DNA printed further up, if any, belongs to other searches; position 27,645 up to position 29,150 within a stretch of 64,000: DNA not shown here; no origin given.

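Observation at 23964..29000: Pseudopilin-like pair next to a giant Cys-rich secreted protein that shares its C-terminal domain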

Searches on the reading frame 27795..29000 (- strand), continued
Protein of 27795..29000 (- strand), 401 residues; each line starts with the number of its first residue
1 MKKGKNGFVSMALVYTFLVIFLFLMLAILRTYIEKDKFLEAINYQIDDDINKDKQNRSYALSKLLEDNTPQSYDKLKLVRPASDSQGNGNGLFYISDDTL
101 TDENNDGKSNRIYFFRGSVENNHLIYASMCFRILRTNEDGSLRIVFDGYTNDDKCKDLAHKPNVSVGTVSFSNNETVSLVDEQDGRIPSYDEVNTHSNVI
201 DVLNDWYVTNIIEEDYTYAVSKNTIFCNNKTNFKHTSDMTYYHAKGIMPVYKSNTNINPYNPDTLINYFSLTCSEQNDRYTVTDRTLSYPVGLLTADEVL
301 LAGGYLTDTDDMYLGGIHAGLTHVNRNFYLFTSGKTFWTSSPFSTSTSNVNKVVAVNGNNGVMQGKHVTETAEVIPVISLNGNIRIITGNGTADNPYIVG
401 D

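Call 33: predict_structure(alignment_id=A1)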
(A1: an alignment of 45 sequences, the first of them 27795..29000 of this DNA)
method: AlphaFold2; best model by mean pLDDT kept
length: 401 residues; sequences in the alignment: 45
mean_pLDDT: 89.3   pTM: 0.83
mean pLDDT of the five models: 89.3, 88.2, 87.7, 87.0, 86.9
residues with pLDDT >= 90: 272; 70-90: 103; 50-70: 22; < 50: 4
segments of 3 or more residues with pLDDT < 50: 1-4
pLDDT, mean of each block of 10 residues (from residue 1): 52 86 91 78 72 63 93 92 81 95 89 95 96 95 96 88 91 93 86 90 97 95 94 94 96 90 93 91 89 97 94 76 82 94 95 96 96 98 93 95 76
secondary structure, 60 per line:
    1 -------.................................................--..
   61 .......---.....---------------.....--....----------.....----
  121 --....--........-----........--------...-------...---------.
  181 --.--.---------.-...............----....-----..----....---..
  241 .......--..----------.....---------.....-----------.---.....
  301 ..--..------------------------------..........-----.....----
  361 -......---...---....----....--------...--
elements in order: H8-56 H60-67 E91-95 H98-101 E112-116 E123-126 E129-136 E142-149 E168-170 H198-212 E232-235 E239-242 H243-247 H296-302 E337-346 E352-356 E362-367 E371-373 E377-380 E385-388 E397-399

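Call 36: fold_search(model_id=the predicted structure, library=pdb)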
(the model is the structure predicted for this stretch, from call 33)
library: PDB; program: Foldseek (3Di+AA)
matches with E <= 10: 279; with E <= 0.001: 0
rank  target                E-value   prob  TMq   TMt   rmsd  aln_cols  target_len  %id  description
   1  6ino_B                1.9e-01  0.02  0.10  0.10  21.4       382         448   11  Crystal structure of the CysR-CTLD2 fragment of human MR at acidic pH (pH 4.6) (released 2019-09-18)
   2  9euf_8                3.1e-01  0.02  0.11  0.07  21.7       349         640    9  Cryo-EM structure of Staphylococcus aureus bacteriophage phi812 baseplate in the pre-contraction state - complete (released 2025-04-09)
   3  8q4e_A                4.8e-01  0.10  0.12  0.33  17.9       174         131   13  Structure of Legionella pneumophila Lcl C-terminal domain (released 2023-12-27)
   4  6tla_A                5.8e-01  0.25  0.09  0.27   6.9        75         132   12  CRYSTAL STRUCTURE OF LECTIN-LIKE OX-LDL RECEPTOR 1 (C 1 2 1) (released 2020-07-22)
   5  5xtw_E                5.8e-01  0.01  0.10  0.09  21.8       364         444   10  Crystal structure of the CysR-CTLD2 fragment of human MR at acidic pH (released 2017-12-27)
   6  1yxk_A                6.2e-01  0.25  0.10  0.28   6.5        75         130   12  Crystal structure of human lectin-like oxidized low-density lipoprotein receptor 1 (LOX-1) disulfide-linked dimer (released 2005-06-14)
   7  1yxj_A                6.2e-01  0.23  0.09  0.27   6.8        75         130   12  Crystal structure of human lectin-like oxidized low-density lipoprotein receptor 1 (LOX-1) at low pH (released 2005-06-14)
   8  3vlg                  7.9e-01  0.21  0.08  0.25   7.0        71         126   11  Crystal structure of the W150A mutant LOX-1 CTLD showing impaired OxLDL binding (released 2012-04-18)
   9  6xfq_B                9.5e-01  0.23  0.09  0.29   6.4        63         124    3  Structure of a novel antithrombotic agent Agkisacucetin in complex with the platelet glycoprotein Ib receptor (released 2021-06-23)
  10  7juf_A                9.5e-01  0.21  0.09  0.27   6.1        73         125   10  C-type carbohydrate-recognition domain 4 of the mannose receptor complexed with Man-alpha1-2Man (released 2021-02-03)
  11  5xtw_C                9.5e-01  0.01  0.10  0.09  22.1       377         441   10  Crystal structure of the CysR-CTLD2 fragment of human MR at acidic pH (released 2017-12-27)
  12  5xtw_G                9.5e-01  0.01  0.09  0.09  21.9       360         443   10  Crystal structure of the CysR-CTLD2 fragment of human MR at acidic pH (released 2017-12-27)
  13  6ioe_A                1.0e+00  0.07  0.09  0.08   9.6       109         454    8  Crystal structure of the CysR-CTLD2 fragment of human MR at basic pH (pH 8.5) (released 2019-09-18)
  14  5wdk_C                1.0e+00  0.01  0.07  0.08  14.0       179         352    9  A processive dipeptidyl aminopeptidase secreted from an established commensal bacterium P. distasonis (released 2018-07-11)
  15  1ypo_B                1.1e+00  0.20  0.10  0.28   5.5        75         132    9  Human Oxidized Low Density Lipoprotein Receptor LOX-1 P3 1 21 Space Group (released 2005-02-08)
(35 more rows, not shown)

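Call 53: fold_search(model_id=the predicted structure, library=viral)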
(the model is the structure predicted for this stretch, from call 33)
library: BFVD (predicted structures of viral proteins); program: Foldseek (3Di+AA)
matches with E <= 10: 189; with E <= 0.001: 7
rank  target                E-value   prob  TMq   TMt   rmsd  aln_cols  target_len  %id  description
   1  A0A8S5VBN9            3.3e-05  1.00  0.30  0.36   8.6       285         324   12  DUF6273 domain-containing protein [Myoviridae sp. ctbEa13]
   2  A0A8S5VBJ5            7.4e-05  1.00  0.31  0.44  17.9       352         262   10  ATP-binding sugar transporter [Myoviridae sp. ctbEa13]
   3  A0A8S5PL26            2.5e-04  1.00  0.32  0.27  12.3       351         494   12  DUF6273 domain-containing protein [Siphoviridae sp. ctOSJ35]
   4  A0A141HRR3            4.4e-04  0.96  0.26  0.08  14.8       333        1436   10  (no name in the UniProt tables at hand)
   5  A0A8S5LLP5            7.7e-04  1.00  0.30  0.18   8.2       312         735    9  Interferon alpha/beta receptor 1, Interferon I interferon signaling complex [Siphoviridae sp. ctvok7]
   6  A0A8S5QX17            8.2e-04  0.97  0.26  0.18  15.7       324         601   11  Concanavalin A-like lectin/glucanase superfamily protein [Siphoviridae sp. ctcuE16]
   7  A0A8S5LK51            8.7e-04  0.99  0.27  0.29  13.2       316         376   10  DUF6273 domain-containing protein [Siphoviridae sp. ctnhN1]
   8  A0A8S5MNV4            1.3e-03  1.00  0.30  0.54  10.1       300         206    9  DUF6273 domain-containing protein [Myoviridae sp. ctI7W9]
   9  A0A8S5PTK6            1.3e-03  0.99  0.27  0.25  10.2       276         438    9  Uncharacterized protein [Myoviridae sp. ctzS633]
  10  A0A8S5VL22            2.7e-03  0.99  0.32  0.18   9.9       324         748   10  (no name in the UniProt tables at hand)
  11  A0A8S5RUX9            3.0e-03  0.89  0.25  0.19  14.9       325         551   10  (no name in the UniProt tables at hand)
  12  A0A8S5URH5            3.4e-03  0.98  0.28  0.34  10.1       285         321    7  Uncharacterized protein [Myoviridae sp. ctsIb3]
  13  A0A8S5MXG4            7.6e-03  0.33  0.21  0.14  20.7       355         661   10  DUF6273 domain-containing protein [Siphoviridae sp. ct91l7]
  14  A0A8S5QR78            8.1e-03  0.75  0.26  0.37  15.7       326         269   13  Uncharacterized protein [Siphoviridae sp. ctE6L85]
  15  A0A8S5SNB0            1.2e-02  0.98  0.24  0.54  10.2       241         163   10  DUF6273 domain-containing protein [Siphoviridae sp. ctCb814]
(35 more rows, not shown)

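Call 68: list_cluster_members(proteins=[P0001, P0304, P0122, P0009, P0354])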
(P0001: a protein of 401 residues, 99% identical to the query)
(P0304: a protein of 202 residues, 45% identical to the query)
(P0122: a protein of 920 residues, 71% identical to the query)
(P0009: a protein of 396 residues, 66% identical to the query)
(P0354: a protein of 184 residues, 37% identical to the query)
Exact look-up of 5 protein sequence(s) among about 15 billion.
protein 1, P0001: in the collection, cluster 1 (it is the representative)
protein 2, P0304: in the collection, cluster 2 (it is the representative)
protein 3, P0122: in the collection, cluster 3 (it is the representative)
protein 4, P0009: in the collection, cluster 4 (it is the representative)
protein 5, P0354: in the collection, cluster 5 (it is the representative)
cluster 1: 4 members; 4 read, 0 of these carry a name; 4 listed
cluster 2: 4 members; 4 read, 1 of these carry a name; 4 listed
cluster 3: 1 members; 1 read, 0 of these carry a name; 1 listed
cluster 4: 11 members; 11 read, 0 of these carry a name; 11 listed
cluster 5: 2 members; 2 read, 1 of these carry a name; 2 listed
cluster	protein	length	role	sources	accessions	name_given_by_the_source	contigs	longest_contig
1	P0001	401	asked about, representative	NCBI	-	-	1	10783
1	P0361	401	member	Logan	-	-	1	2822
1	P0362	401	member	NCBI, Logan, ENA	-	-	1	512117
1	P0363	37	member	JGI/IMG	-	-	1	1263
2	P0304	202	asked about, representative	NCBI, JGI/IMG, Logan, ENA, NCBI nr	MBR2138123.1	MAG: type II secretion system protein [Bacilli bacterium] | hypothetical protein | type II secretion system protein [Bacilli bacterium]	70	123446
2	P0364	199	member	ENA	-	-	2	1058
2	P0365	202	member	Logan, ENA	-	-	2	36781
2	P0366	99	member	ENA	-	-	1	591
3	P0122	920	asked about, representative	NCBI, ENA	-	-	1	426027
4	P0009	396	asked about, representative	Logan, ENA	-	-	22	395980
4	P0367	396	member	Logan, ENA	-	-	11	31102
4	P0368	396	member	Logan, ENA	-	-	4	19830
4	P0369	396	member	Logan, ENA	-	-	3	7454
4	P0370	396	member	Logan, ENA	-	-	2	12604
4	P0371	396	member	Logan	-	-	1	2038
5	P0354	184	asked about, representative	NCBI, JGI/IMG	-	type II secretory pathway pseudopilin PulG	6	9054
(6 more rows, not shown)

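Call 81: find_encoding_contigs(protein=P0048, flank=8000, max_places=1)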
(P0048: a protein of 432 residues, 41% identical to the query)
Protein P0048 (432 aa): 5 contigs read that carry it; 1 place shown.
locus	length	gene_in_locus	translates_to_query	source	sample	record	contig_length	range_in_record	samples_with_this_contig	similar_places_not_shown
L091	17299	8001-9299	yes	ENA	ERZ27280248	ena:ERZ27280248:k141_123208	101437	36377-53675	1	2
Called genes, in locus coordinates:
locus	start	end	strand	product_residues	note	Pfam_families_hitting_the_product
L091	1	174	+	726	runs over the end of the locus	PF00403:HMA, PF00122:E1-E2_ATPase, PF00702:Hydrolase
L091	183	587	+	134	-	-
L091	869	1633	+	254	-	PF03747:ADP_ribosyl_GH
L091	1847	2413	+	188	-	-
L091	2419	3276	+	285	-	PF03193:RsgA_GTPase (weak), PF01926:MMR_HSR1, PF02421:FeoB_N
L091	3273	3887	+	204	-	PF01810:LysE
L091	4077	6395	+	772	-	PF02190:LON_substr_bdg, PF08298:AAA_PrkA (weak), PF00004:AAA, PF07724:AAA_2 (faint), PF07728:AAA_5, PF22667:Lon_lid, PF05362:Lon_C, PF13541:ChlI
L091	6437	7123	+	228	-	PF01476:LysM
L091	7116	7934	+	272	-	-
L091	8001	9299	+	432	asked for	-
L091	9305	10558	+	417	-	PF19127:Choline_bind_3 (faint)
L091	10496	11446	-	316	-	-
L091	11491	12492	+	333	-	PF13180:PDZ_2, PF05362:Lon_C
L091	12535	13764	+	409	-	PF18819:MuF_C, PF20582:UPF0758_N, PF04002:RadC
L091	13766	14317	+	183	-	PF01551:Peptidase_M23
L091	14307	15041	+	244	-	PF02163:Peptidase_M50 (weak)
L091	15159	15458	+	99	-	PF00829:Ribosomal_L21p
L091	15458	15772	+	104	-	PF04327:Peptidase_Prp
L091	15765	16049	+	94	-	PF01016:Ribosomal_L27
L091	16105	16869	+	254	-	-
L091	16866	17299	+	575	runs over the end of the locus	PF09479:Flg_new, PF18998:Flg_new_2 (faint), PF09479:Flg_new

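Call 82: find_encoding_contigs(protein=P0076, flank=8000, max_places=1)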
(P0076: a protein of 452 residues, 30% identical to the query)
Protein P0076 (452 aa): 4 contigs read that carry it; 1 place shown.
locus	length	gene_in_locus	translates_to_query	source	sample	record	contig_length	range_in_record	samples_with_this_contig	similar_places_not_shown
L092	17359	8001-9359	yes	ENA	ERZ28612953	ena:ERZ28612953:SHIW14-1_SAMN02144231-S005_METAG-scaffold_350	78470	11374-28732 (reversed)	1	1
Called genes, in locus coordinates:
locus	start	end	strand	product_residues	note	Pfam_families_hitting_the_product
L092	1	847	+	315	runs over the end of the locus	PF01381:HTH_3, PF12844:HTH_19, PF13443:HTH_26 (weak), PF13560:HTH_31, PF20251:Big_14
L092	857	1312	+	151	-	-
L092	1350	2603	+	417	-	PF06245:DUF1015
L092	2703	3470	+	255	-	PF03747:ADP_ribosyl_GH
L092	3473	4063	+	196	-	-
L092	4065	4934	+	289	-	PF03193:RsgA_GTPase, PF01926:MMR_HSR1, PF02421:FeoB_N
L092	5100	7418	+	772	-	PF02190:LON_substr_bdg, PF08298:AAA_PrkA (weak), PF00004:AAA, PF07724:AAA_2 (weak), PF07728:AAA_5, PF22667:Lon_lid, PF05362:Lon_C, PF13541:ChlI (weak), +1 more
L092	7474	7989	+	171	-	-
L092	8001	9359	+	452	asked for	-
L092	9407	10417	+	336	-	PF13180:PDZ_2, PF05362:Lon_C (weak)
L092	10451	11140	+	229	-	PF20582:UPF0758_N, PF04002:RadC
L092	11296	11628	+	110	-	PF13240:Zn_Ribbon_1, PF13248:Zn_ribbon_3 (weak)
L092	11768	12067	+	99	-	PF00829:Ribosomal_L21p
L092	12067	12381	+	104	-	PF04327:Peptidase_Prp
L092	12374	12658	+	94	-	PF01016:Ribosomal_L27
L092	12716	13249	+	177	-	PF10688:Imp-YgjV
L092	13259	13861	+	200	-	PF01351:RNase_HII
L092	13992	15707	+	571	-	-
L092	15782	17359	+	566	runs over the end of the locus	-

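Call 86: search_protein_families(library=ncbifam, proteins=[L064:9700-11112:-], max_evalue=0.01)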
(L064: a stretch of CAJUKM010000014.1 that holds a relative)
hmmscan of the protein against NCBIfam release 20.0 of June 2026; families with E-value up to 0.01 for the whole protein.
L064:9700-11112:- (470 aa): 23 families
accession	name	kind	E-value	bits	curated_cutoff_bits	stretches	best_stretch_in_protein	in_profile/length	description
TIGR02533.1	type_II_gspE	equivalog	8.3e-145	483.1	630.25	1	45-429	103-484/486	type II secretion system ATPase GspE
TIGR02538.1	type_IV_pilB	equivalog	1.1e-144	483.2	675.65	1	15-430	145-561/564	type IV-A pilus assembly ATPase PilB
NF007755.0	PRK10436.1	equivalog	6.9e-128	427.2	617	1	46-433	80-461/465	type II secretion system protein GspE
NF053534.1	T4PilAsmATPsTfpB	equivalog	9e-119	397.5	850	1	44-431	194-582/584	type IV pilus assembly ATPase TfpB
NF041000.1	ATPase_ComGA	equivalog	2e-80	269.6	300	1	57-321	2-265/267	competence type IV pilus ATPase ComGA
TIGR01420.1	pilT_fam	subfamily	1.3e-55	189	319.1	1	56-323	3-270/343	PilT/PilU family type 4a pilus ATPase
TIGR02525.1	plasmid_TraJ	equivalog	8.6e-26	90.8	368.3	1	151-301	121-272/372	plasmid transfer ATPase TraJ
TIGR02524.1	dot_icm_DotB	equivalog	1.9e-22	80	463.3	1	179-344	128-297/358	Dot/Icm type IV secretion system ATPase DotB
TIGR02788.1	VirB11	equivalog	4.5e-17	62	249.95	1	176-302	136-266/308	P-type DNA transfer ATPase VirB11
TIGR02782.1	TrbB_P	equivalog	7.3e-17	61.6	304.55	1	170-299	122-253/303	P-type conjugative transfer ATPase TrbB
NF058587.1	archaellum_moto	equivalog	7.1e-15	54.7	550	1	188-299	278-394/527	archaellum flagellar ATPase motor FlaI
NF010469.0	PRK13894.1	subfamily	8.5e-15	54.9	508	1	169-299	134-265/320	conjugal transfer ATPase TrbB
TIGR03819.1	heli_sec_ATPase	hypoth_equivalog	3.7e-13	49.4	373.15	1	145-298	137-297/340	TadA family conjugal transfer-associated ATPase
NF010407.0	PRK13833.1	subfamily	1.1e-11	44.7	499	1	170-303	130-264/323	conjugal transfer protein TrbB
NF010425.0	PRK13851.1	equivalog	1.1e-10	40.9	461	1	172-300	149-282/344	type IV secretion system protein VirB11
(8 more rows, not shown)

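Call 95: search_protein_families(library=pfam, proteins=[L081:19310-21242:+], max_evalue=0.01)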
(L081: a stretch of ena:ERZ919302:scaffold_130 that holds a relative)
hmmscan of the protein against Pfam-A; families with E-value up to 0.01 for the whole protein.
L081:19310-21242:+ (644 aa): 5 families
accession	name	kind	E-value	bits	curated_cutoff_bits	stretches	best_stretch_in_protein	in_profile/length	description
PF07699.19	Ephrin_rec_like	-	9.9e-30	102.5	23.1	7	446-484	1-39/48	Tyrosine-protein kinase ephrin type A/B receptor-like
PF07562.20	NCD3G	-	2.8e-09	37.2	38.9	0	540-566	28-53/54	Nine Cysteines Domain of family 3 GPCR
PF07963.17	N_methyl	-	1.8e-06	27.7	21.2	1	2-25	3-26/27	Prokaryotic N-terminal methylation motif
PF09479.16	Flg_new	-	2.4e-05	24.8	27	0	349-392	1-37/65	Listeria-Bacteroides repeat domain (List_Bact_rpt)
PF23091.2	TNFR_ELAPOR1_6th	-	0.0072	16.7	33.2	0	452-479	10-35/41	ELAPOR1-like, TNF receptor-like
